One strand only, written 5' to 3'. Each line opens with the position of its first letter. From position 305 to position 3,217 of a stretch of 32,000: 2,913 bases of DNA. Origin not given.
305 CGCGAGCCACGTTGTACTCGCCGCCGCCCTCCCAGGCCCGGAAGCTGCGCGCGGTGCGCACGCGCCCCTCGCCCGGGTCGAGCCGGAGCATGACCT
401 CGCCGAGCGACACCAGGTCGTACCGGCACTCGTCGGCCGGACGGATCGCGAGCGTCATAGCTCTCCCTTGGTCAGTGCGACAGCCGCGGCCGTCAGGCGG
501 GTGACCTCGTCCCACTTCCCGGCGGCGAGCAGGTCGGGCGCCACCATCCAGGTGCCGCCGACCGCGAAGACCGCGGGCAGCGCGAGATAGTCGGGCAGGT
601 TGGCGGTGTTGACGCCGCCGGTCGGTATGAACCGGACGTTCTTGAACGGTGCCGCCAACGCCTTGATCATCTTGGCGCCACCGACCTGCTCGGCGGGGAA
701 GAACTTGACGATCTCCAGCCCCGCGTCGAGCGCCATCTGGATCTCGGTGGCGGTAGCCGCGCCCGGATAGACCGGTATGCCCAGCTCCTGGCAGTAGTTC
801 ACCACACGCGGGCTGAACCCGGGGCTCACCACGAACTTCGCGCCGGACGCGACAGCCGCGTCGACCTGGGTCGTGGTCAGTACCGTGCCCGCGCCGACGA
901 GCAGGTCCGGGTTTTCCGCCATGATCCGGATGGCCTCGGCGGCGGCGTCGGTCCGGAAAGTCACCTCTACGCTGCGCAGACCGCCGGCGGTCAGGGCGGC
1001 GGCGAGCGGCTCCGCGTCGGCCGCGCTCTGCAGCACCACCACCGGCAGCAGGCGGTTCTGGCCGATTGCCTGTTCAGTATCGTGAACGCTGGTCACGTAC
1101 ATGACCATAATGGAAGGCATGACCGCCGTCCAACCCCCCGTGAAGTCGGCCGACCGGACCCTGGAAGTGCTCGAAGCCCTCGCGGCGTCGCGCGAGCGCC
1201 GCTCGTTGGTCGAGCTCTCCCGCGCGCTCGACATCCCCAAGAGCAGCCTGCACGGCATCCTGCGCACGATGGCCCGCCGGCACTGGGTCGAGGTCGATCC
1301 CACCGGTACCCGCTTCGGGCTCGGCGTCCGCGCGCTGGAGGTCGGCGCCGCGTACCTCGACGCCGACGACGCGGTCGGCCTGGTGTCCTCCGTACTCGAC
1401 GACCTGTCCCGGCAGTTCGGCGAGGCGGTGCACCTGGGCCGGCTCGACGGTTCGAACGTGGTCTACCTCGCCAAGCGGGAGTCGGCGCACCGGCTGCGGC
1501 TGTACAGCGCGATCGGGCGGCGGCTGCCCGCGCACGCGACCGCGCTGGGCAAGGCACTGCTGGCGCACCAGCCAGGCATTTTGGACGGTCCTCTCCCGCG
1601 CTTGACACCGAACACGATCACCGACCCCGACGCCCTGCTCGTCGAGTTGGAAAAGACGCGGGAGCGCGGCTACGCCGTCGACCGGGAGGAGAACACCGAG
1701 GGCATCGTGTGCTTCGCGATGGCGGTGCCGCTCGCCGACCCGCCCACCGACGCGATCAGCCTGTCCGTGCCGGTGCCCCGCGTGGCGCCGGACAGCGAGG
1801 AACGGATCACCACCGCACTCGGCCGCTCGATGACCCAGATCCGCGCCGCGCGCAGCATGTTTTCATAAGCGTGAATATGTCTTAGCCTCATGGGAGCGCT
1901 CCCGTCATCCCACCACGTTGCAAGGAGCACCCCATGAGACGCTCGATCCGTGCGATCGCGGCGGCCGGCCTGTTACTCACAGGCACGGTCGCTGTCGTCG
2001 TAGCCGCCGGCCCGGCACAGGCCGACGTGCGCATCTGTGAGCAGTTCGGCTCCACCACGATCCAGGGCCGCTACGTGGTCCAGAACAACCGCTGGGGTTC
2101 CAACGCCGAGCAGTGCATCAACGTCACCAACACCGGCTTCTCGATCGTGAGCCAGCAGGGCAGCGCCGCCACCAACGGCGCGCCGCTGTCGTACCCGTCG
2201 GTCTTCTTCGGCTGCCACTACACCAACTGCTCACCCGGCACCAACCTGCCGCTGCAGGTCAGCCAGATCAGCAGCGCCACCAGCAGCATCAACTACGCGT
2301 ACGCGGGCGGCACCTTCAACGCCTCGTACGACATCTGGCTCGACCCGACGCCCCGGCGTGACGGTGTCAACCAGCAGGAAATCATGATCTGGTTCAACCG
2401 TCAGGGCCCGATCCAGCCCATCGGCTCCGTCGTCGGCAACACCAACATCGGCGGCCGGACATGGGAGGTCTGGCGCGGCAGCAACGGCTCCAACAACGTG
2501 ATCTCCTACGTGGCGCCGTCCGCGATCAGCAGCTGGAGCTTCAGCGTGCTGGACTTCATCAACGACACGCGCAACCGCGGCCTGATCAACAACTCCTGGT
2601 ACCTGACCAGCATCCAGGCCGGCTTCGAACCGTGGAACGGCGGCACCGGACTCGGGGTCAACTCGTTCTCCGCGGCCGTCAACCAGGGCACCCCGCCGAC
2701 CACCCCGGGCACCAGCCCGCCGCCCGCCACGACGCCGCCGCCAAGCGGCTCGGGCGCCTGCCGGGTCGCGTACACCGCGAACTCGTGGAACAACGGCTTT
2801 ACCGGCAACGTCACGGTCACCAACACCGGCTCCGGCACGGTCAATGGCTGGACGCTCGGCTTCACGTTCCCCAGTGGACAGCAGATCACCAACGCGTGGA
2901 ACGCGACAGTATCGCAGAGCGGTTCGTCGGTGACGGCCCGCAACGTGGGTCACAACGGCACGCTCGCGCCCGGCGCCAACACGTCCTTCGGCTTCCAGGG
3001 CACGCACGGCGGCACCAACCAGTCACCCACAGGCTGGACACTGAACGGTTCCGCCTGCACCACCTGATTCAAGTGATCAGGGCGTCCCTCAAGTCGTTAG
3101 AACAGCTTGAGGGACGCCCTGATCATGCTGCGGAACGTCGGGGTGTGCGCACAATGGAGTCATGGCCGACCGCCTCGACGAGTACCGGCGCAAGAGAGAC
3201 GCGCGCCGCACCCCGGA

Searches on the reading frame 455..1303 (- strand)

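Call 81: search_protein_families(library=pfam, proteins=[window:455-1303:-], max_evalue=0.00001)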
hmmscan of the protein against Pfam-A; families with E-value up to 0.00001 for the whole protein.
window:455-1303:- (282 aa): 1 family
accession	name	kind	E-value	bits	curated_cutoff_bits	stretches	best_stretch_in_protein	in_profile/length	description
PF01081.25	Aldolase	-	4.7e-71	238.7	27.8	1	79-270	4-196/196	KDPG and KHG aldolase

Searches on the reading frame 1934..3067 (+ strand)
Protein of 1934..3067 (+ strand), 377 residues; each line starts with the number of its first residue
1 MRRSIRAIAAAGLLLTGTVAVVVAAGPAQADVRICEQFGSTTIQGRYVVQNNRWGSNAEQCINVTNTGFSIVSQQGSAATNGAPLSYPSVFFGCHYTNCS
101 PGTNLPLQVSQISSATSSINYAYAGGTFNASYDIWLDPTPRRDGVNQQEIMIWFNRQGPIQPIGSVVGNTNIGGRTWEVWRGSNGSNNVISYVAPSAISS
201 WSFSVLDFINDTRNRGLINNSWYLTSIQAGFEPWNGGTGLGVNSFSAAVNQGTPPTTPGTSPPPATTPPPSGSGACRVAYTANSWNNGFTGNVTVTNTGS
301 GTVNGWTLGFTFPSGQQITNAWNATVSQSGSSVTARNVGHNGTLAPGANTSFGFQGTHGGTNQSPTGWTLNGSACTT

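Call 81: search_protein_families(library=pfam, proteins=[window:1934-3067:+], max_evalue=0.00001)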
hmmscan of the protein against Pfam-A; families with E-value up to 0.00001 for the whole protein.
window:1934-3067:+ (377 aa): 2 families
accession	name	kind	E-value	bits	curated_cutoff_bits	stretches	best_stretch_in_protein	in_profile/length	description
PF01670.23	Glyco_hydro_12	-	1.3e-57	195.8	27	1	46-250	2-207/207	Glycosyl hydrolase family 12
PF00553.25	CBM_2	-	2.5e-32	111.7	24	1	276-375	1-101/101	Cellulose binding domain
